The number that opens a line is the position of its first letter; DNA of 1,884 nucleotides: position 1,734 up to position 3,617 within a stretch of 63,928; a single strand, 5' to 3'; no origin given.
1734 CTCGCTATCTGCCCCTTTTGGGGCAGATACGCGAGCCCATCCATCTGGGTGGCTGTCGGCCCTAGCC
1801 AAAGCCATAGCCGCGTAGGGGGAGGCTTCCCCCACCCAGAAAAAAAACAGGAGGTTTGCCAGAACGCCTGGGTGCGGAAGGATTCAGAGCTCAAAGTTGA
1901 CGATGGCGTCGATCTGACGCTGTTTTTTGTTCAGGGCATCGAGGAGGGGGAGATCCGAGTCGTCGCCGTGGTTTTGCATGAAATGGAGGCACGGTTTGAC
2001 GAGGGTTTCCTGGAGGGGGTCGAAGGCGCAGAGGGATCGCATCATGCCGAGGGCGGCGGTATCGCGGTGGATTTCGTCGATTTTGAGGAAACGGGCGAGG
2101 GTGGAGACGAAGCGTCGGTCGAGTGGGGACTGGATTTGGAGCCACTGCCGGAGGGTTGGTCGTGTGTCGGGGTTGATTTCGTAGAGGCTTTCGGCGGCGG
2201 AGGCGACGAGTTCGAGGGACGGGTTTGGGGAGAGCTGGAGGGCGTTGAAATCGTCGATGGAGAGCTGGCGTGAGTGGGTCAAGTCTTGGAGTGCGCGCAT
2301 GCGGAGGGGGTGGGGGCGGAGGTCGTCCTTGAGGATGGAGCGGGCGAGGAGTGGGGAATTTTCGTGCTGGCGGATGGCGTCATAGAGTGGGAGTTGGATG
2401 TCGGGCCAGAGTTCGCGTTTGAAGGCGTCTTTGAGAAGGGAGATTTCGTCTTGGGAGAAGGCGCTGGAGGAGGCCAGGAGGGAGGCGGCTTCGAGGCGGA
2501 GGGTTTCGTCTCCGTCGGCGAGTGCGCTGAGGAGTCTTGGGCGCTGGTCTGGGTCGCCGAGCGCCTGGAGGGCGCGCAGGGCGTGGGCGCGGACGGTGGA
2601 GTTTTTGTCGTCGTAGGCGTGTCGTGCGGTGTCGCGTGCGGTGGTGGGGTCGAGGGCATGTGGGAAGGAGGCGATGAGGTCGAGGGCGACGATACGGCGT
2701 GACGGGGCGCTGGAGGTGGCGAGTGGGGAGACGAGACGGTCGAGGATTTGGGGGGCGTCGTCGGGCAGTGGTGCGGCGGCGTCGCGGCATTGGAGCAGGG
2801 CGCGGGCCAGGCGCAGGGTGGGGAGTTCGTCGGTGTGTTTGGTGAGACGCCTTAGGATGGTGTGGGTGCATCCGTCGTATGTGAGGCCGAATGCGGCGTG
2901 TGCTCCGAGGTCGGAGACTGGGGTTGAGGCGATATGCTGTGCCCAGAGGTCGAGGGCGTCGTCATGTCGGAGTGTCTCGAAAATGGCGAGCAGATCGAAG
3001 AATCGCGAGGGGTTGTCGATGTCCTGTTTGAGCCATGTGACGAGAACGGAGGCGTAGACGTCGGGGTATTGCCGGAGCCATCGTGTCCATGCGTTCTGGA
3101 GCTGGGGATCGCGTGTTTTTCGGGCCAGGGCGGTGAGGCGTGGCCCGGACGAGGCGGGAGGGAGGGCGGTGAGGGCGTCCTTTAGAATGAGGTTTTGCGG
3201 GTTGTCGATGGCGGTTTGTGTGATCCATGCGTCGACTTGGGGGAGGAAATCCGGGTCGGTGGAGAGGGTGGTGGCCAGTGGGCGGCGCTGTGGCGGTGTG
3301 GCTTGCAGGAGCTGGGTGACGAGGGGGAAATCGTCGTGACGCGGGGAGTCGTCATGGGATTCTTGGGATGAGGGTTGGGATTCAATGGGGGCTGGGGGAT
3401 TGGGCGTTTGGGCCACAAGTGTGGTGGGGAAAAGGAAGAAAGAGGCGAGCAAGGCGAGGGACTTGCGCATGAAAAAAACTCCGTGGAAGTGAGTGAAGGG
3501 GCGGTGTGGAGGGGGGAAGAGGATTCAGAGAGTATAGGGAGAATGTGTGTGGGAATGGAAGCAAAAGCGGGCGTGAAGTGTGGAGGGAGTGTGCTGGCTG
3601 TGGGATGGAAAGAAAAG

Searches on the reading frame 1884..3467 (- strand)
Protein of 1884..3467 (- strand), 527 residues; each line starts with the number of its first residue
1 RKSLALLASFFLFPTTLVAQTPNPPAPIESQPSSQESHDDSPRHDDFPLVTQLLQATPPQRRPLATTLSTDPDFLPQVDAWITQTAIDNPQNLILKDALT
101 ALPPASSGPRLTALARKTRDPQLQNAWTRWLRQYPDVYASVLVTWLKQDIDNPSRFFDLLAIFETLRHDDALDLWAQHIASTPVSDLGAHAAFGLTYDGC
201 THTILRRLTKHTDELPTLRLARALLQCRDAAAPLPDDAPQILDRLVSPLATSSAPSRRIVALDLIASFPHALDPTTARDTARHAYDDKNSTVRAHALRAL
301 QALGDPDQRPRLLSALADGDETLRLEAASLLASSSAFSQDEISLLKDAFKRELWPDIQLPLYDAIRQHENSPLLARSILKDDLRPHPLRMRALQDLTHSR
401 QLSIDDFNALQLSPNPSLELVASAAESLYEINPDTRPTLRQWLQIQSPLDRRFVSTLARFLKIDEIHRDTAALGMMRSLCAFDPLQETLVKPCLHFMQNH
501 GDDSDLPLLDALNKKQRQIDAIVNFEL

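Call 70: search_protein_families(library=pfam, proteins=[window:1884-3467:-], max_evalue=0.00001)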
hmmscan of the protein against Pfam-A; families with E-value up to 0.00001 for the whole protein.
window:1884-3467:- (527 aa): 1 family
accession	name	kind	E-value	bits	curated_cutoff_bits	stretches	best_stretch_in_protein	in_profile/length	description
PF13646.12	HEAT_2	-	8.4e-10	39.3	27.7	1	244-331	3-87/88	HEAT repeats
